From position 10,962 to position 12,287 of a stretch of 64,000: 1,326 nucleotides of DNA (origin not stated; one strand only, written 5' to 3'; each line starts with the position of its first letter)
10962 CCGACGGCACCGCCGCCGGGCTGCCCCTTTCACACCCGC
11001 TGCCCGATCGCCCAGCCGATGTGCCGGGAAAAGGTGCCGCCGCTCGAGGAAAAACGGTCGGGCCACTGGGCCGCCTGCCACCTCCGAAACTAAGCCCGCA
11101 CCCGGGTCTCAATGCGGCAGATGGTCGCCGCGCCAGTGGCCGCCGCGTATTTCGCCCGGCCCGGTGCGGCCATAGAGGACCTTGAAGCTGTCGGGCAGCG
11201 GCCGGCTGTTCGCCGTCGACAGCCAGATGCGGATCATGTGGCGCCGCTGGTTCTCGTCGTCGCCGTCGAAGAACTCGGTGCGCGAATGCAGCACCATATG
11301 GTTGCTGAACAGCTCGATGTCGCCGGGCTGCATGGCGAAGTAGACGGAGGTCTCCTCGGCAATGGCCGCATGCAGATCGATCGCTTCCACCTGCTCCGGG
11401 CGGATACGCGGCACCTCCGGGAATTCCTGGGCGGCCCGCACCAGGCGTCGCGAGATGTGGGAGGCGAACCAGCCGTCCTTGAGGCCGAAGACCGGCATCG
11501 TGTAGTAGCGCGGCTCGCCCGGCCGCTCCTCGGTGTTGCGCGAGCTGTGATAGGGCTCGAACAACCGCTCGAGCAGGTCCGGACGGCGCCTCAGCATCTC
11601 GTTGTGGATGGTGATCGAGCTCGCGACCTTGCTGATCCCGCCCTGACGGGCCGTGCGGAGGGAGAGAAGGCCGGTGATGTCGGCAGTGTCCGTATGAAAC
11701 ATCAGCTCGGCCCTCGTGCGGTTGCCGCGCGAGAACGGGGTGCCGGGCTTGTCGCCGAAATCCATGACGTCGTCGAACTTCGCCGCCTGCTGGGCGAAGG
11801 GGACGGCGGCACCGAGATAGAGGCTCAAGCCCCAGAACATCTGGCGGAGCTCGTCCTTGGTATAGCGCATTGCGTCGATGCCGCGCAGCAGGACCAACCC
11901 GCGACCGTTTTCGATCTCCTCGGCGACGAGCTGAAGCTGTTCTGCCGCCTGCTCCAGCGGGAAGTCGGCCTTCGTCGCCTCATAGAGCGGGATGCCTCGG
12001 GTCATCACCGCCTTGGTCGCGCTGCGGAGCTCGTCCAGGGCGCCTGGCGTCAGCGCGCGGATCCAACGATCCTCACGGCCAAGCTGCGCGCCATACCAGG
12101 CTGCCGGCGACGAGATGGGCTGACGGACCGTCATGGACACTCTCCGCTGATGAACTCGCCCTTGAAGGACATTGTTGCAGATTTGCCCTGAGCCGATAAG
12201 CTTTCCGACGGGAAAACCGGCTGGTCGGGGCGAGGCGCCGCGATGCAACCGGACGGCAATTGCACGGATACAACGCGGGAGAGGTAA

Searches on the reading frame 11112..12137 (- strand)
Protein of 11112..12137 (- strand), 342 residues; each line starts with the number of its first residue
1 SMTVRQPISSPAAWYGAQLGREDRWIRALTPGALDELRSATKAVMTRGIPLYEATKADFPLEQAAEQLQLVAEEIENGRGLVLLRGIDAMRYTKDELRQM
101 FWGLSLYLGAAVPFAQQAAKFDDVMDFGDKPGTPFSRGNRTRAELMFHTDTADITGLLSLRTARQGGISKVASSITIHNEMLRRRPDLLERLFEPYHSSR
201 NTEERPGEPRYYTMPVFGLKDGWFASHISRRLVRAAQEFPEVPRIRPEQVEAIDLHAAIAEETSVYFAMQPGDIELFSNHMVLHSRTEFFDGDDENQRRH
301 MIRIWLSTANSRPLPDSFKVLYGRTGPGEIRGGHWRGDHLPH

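Call 42: search_protein_families(library=pfam, proteins=[window:11112-12137:-], max_evalue=0.0001)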
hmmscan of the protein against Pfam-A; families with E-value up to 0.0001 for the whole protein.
window:11112-12137:- (342 aa): 1 family
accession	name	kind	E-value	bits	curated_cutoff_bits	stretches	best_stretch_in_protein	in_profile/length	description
PF02668.22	TauD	-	7e-31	108.5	27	1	58-305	13-267/267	Taurine catabolism dioxygenase TauD, TfdA family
